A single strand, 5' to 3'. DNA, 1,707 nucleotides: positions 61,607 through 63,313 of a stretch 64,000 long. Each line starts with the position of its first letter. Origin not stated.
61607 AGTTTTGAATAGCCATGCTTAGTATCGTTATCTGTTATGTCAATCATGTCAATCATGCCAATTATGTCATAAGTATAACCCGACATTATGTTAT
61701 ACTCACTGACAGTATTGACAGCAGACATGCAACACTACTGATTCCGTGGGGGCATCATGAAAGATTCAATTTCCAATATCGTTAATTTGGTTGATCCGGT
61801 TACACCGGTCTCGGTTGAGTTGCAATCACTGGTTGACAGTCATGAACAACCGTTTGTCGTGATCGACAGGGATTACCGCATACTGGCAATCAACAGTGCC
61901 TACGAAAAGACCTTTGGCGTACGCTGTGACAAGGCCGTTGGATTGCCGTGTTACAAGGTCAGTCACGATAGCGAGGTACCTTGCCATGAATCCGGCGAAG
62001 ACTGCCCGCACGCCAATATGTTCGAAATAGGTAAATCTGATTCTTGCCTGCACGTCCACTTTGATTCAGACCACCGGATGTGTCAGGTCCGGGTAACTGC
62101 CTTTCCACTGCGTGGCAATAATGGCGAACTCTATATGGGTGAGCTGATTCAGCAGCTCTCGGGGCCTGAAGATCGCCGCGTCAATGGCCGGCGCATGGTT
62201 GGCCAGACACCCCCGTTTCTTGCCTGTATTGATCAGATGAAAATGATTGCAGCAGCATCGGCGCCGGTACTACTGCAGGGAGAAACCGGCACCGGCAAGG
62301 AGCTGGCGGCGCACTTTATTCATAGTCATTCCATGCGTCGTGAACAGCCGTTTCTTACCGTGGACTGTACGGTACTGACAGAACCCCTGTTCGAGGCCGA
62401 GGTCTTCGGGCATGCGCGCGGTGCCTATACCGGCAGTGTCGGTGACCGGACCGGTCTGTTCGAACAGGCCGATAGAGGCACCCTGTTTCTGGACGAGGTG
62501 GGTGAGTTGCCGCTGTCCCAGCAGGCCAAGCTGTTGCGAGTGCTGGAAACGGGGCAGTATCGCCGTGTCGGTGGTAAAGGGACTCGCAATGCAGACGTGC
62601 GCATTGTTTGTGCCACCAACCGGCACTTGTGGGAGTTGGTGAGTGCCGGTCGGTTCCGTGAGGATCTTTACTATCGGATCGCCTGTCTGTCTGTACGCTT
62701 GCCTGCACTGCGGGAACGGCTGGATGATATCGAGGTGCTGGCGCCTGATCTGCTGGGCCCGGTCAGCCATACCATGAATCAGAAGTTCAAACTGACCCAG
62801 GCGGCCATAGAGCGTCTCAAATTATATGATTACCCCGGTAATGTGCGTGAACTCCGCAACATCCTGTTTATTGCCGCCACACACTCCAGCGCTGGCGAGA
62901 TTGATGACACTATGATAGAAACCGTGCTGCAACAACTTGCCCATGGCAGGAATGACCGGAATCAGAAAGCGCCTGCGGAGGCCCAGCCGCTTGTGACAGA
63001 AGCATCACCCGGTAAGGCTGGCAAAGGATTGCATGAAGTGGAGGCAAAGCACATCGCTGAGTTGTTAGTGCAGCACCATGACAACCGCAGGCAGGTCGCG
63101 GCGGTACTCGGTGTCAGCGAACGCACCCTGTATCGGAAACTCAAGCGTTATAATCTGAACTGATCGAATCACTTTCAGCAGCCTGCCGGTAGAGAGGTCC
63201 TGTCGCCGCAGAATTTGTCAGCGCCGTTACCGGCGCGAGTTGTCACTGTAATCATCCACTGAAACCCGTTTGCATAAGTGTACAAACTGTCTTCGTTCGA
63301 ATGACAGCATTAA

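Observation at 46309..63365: Shared TGTCA/TGACA motif arrays in four intergenic regions define a local regulon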

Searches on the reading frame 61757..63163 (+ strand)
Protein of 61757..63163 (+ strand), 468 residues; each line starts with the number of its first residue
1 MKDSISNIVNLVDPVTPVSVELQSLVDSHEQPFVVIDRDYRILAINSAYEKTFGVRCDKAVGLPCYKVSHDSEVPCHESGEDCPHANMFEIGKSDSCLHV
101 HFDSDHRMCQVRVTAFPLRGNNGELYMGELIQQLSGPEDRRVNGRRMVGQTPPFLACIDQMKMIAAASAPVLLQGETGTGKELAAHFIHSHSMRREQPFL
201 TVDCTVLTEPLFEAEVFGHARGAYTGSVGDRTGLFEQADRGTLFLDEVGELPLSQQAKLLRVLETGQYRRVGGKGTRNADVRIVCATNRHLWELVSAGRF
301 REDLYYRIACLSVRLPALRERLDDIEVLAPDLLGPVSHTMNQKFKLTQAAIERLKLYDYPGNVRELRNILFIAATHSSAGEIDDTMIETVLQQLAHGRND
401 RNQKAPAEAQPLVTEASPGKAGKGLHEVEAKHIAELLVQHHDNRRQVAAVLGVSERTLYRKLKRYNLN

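Call 8: search_protein_families(library=pfam, proteins=[window:61757-63163:+])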
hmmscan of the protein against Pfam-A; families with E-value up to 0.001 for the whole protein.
window:61757-63163:+ (468 aa): 17 families
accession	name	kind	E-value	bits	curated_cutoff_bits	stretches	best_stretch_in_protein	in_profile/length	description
PF00158.32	Sigma54_activat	-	4.3e-62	209.2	20.2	1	148-313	2-167/168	Sigma-54 interaction domain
PF14532.12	Sigma54_activ_2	-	8.8e-22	78.3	25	1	148-318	1-138/138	Sigma-54 interaction domain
PF25601.1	AAA_lid_14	-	5.5e-15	55.4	27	1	319-400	1-83/87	AAA+ ATPase lid domain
PF02954.25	HTH_8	-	1.4e-08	34.8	22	1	425-465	2-42/42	Bacterial regulatory protein, Fis family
PF00004.35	AAA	-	9.2e-07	29.8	21.2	1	171-297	1-117/131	ATPase family associated with various cellular activities (AAA)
PF08448.16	PAS_4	-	1.5e-06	28.9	23.1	1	27-124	2-94/110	PAS fold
PF07724.20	AAA_2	-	7e-06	26.6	27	1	171-296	6-132/166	AAA domain (Cdc48 subfamily)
PF13426.13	PAS_9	-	2.2e-05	25.1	27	1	32-127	3-93/103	PAS domain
PF00989.32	PAS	-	5e-05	23.7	22.6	1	22-124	3-102/113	PAS fold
PF13384.12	HTH_23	-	6.5e-05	23.1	24.6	1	433-466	10-42/50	Homeodomain-like domain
PF07728.20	AAA_5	-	9.4e-05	22.9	22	1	170-289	1-123/139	AAA domain (dynein-related subfamily)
PF18024.7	HTH_50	-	9.8e-05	22.4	27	1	427-468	10-50/50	Helix-turn-helix domain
PF13518.12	HTH_28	-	0.00011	22.7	25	1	435-466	7-37/52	Helix-turn-helix domain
PF13551.12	HTH_29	-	0.00014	22.3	28.1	1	435-466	6-37/64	Winged helix-turn helix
PF01078.27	Mg_chelatase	-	0.00043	20.2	20.3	0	230-288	97-157/207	Magnesium chelatase, subunit ChlI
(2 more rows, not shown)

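Call 11: search_protein_families(library=ncbifam, proteins=[window:61757-63163:+])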
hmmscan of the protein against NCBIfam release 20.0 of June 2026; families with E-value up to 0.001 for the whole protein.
window:61757-63163:+ (468 aa): 30 families (the best 25 are shown)
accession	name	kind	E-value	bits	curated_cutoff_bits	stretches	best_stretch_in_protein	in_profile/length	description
TIGR01817.1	nifA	equivalog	8.7e-89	298.7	528.85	1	138-422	189-474/534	nif-specific transcriptional activator NifA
NF038308.1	RNA_repair_RtcR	equivalog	2.5e-88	297.3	650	1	143-466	178-517/530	RNA repair transcriptional activator RtcR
NF003451.0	PRK05022.1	equivalog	3e-87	293.5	476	1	141-467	186-510/512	nitric oxide reductase transcriptional regulator NorR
TIGR01818.1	ntrC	equivalog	3.8e-79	266.6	558.6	1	143-463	132-461/463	nitrogen regulation protein NR(I)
TIGR02329.1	propionate_PrpR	equivalog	1.4e-78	264.9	499.2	1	145-463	212-525/526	propionate catabolism operon regulatory protein PrpR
NF041552.1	TF_PrdR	equivalog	1.7e-77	261.1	795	1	146-466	268-577/577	sigma-54 dependent transcriptional regulator PrdR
TIGR02974.1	phageshock_pspF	equivalog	1.8e-77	260.8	443.55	1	147-465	1-336/336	phage shock protein operon transcriptional activator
NF008469.0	PRK11361.1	equivalog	3.3e-77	260.1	714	1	144-467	142-456/461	acetoacetate metabolism transcriptional regulator AtoC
NF041946.1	LuxO_transreg_Vib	equivalog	3.6e-77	260.1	800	1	144-466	132-461/463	quorum-sensing sigma-54 dependent transcriptional regulator LuxO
NF011953.0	PRK15424.1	equivalog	1.5e-76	258.1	703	1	141-465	215-534/538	propionate catabolism operon regulatory protein PrpR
NF050807.1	TransRegFlbDCaul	equivalog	1.6e-75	254.7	750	1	145-466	118-439/454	sigma-54-dependent transcriptional regulator FlbD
TIGR02915.1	PEP_resp_reg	equivalog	4.7e-72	243.2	502.6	1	146-467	140-444/445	PEP-CTERM-box response regulator transcription factor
NF008085.0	PRK10820.1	equivalog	4.7e-68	230.1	576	1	22-467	82-512/520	transcriptional regulator TyrR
NF041906.1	V4R_TF_MobR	exception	1e-65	222.3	999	1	147-465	234-544/544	phenol degradation transcriptional regulator MobR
NF011695.0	PRK15115.1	equivalog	1.1e-64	218.9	763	1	145-392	135-383/445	two-component system response regulator GlrR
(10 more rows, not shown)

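Call 16: find_related_loci(query=window:61757-63163:+, collection=genome_contigs, flank=10000)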
Query window:61757-63163:+ (468 aa) in genome_contigs; peptide patterns used: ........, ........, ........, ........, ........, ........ (x = any residue, [..] = any of these).
93 stretches matched a pattern; 47 encode a relative of the query (tblastn E <= 1e-3); 47 distinct loci.
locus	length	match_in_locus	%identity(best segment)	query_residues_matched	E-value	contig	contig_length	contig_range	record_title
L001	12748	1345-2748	82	1-468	0e+0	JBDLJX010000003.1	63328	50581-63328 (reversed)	MAG: Pseudomonadota bacterium isolate MAG113 MAG113_3, whole genome shotgun sequence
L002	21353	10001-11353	72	20-468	0e+0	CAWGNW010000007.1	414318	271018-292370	MAG: uncultured Gammaproteobacteria bacterium isolate MFD05684.bin.2.185 genome assembly, contig: contig_3976, whole gen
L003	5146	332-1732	70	4-468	0e+0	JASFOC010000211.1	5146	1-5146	MAG: Gammaproteobacteria bacterium isolate D0819M02metaG_Bin_277 D0819M02metaG_FD_scaffold_9212_c1, whole genome shotgun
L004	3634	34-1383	74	16-467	0e+0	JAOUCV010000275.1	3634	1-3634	MAG: Gammaproteobacteria bacterium isolate 24_Oct_SF_Bin33 24_Oct_SF_Bin33_scaffold_10343_c1, whole genome shotgun seque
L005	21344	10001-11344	71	18-465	0e+0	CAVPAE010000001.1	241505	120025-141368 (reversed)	MAG: uncultured Gammaproteobacteria bacterium isolate MFD09964.bin.1.155 genome assembly, contig: contig_10999, whole ge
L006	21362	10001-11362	71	15-468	0e+0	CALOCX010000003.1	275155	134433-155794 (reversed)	MAG: uncultured Gammaproteobacteria bacterium isolate LOGT_bin.0252 genome assembly, contig: contig_38999, whole genome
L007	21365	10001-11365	66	13-468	0e+0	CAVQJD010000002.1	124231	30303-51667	MAG: uncultured Gammaproteobacteria bacterium isolate MFD09779.bin.2.64 genome assembly, contig: contig_27712, whole gen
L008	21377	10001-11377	66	16-467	0e+0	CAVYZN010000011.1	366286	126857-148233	MAG: uncultured Gammaproteobacteria bacterium isolate MFD02199.bin.2.112 genome assembly, contig: contig_27393, whole ge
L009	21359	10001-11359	63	16-468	0e+0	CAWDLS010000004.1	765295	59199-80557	MAG: uncultured Gammaproteobacteria bacterium isolate MFD04944.bin.1.85 genome assembly, contig: contig_49991, whole gen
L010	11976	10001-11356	64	17-468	0e+0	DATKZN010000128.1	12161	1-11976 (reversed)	MAG TPA_asm: Gammaproteobacteria bacterium isolate SMAG_U14246 k141_4094984, whole genome shotgun sequence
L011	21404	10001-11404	63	8-468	0e+0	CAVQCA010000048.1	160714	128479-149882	MAG: uncultured Gammaproteobacteria bacterium isolate MFD02923.bin.2.38 genome assembly, contig: contig_19971, whole gen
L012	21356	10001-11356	63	17-468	0e+0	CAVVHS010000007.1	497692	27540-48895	MAG: uncultured Gammaproteobacteria bacterium isolate MFD02832.bin.1.93 genome assembly, contig: contig_4604, whole geno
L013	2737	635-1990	63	17-468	0e+0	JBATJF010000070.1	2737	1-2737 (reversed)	MAG: Gammaproteobacteria bacterium isolate MFD10246_ilm_asm_bin8 k127_1362, whole genome shotgun sequence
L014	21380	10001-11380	63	18-468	0e+0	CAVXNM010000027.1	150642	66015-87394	MAG: uncultured Gammaproteobacteria bacterium isolate MFD02923.bin.2.48 genome assembly, contig: contig_1846, whole geno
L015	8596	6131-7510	60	20-467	0e+0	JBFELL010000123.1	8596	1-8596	MAG: Gammaproteobacteria bacterium isolate Mix_mud02.2020.12.48 k141_1597265_length_8596_cov_11.0000, whole genome shotg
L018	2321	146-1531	57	13-467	0e+0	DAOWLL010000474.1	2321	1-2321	MAG TPA_asm: Gammaproteobacteria bacterium isolate CSMAG_2781 CSMAG_2781_k141_1171809_length_2321_cov_11.0000, whole gen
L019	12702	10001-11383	57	13-467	2e-178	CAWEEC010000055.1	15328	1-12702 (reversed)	MAG: uncultured Gammaproteobacteria bacterium isolate MFD03551.bin.2.101 genome assembly, contig: contig_48186, whole ge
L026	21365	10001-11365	56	15-468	5e-172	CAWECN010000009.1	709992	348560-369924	MAG: uncultured Gammaproteobacteria bacterium isolate MFD03551.bin.1.144 genome assembly, contig: contig_29528, whole ge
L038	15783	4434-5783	76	19-467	9e-179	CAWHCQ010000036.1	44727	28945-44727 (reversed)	MAG: uncultured Gammaproteobacteria bacterium isolate MFD03551.bin.2.59 genome assembly, contig: contig_4988, whole geno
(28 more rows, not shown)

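Call 65: search_protein_families(library=pfam, max_evalue=0.01, proteins=[L006:17595-18107:+, L008:11786-13525:+, L008:17911-18273:+, L011:15306-15857:+, L018:1891-2319:+, L019:11865-12701:+, L026:1475-3613:+, L038:6808-7194:+])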
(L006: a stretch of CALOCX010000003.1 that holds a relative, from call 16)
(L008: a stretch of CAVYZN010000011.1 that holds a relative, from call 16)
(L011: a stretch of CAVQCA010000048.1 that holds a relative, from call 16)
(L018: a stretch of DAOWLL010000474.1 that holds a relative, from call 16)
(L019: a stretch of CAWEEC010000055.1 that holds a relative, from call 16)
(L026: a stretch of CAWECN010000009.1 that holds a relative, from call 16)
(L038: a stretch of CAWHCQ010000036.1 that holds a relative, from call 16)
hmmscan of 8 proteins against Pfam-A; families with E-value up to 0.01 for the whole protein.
L006:17595-18107:+ (170 aa): 6 families
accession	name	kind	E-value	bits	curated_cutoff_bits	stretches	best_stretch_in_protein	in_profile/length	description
PF18911.6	PKD_4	-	1.1e-16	61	27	2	48-123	8-85/85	PKD domain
PF00801.26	PKD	-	7.3e-12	45.6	23.5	1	45-114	2-72/80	PKD domain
PF13895.12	Ig_2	-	1.1e-05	25.9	27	1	48-123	5-79/79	Immunoglobulin domain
PF13927.12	Ig_3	-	1.4e-05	25.9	30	1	45-97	4-51/78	Immunoglobulin domain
PF07679.22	I-set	-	4.4e-05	23.9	23.7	1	44-96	2-52/90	Immunoglobulin I-set domain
PF22352.2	K319L-like_PKD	-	0.00047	20.5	27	1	57-123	11-84/84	K319L-like, PKD domain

L008:11786-13525:+ (579 aa): 4 families
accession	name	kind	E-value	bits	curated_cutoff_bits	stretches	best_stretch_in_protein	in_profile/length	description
PF17963.7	Big_9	-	7.5e-10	40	23.6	1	181-283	3-88/89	Bacterial Ig domain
PF17803.7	Cadherin_4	-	3.1e-09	37.6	25.1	1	168-250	1-71/71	Bacterial cadherin-like domain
PF17892.7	Cadherin_5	-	0.00012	22.3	26.5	1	227-285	41-97/98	Cadherin-like domain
PF00801.26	PKD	-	0.001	19.5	23.5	1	87-166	6-76/80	PKD domain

L008:17911-18273:+ (120 aa): 4 families
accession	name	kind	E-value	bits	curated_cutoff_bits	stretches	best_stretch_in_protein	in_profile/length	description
PF13620.12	CarboxypepD_reg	-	6.2e-12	46.1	32.3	1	48-116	2-72/82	Carboxypeptidase regulatory-like domain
PF13715.12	CarbopepD_reg_2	-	1.3e-08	35.2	32.2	1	48-113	1-64/88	CarboxypepD_reg-like domain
PF17210.9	SdrD_B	-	7.3e-05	23.4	29.7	1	58-105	21-70/112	SdrD B-like domain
PF17802.7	SpaA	-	0.0097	16.5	23.1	0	54-97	9-56/91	Prealbumin-like fold domain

L011:15306-15857:+ (183 aa): 3 families
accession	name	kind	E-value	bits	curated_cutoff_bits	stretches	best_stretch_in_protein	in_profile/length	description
PF17803.7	Cadherin_4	-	2.4e-09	38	25.1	1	103-176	9-71/71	Bacterial cadherin-like domain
PF17963.7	Big_9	-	9e-06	26.9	23.6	1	107-179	3-61/89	Bacterial Ig domain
PF17892.7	Cadherin_5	-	0.00028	21.1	26.5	1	146-180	34-69/98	Cadherin-like domain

L018:1891-2319:+ (143 aa): 0 families

L019:11865-12701:+ (279 aa): 1 family
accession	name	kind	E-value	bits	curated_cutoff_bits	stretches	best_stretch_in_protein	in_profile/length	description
PF07732.21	Cu-oxidase_3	-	0.0058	17.1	21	0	254-271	85-102/119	Multicopper oxidase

L026:1475-3613:+ (712 aa): 4 families
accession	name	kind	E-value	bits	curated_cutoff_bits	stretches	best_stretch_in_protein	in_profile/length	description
PF07731.20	Cu-oxidase_2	-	7.9e-11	42.3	20.4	1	373-481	13-133/137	Multicopper oxidase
PF07732.21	Cu-oxidase_3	-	2.1e-09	37.9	21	1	83-192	24-117/119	Multicopper oxidase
PF00041.27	fn3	-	5.7e-08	33.3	25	1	513-596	2-82/84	Fibronectin type III domain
PF16656.11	Pur_ac_phosph_N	-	0.0042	18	30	0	517-599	6-93/93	Purple acid Phosphatase, N-terminal domain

L038:6808-7194:+ (129 aa): 0 families

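Call 76: find_encoding_contigs(protein=window:61757-63163:+, flank=10000, max_places=2)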
Protein window:61757-63163:+ (468 aa): no gene with exactly this product is on record in the collection.
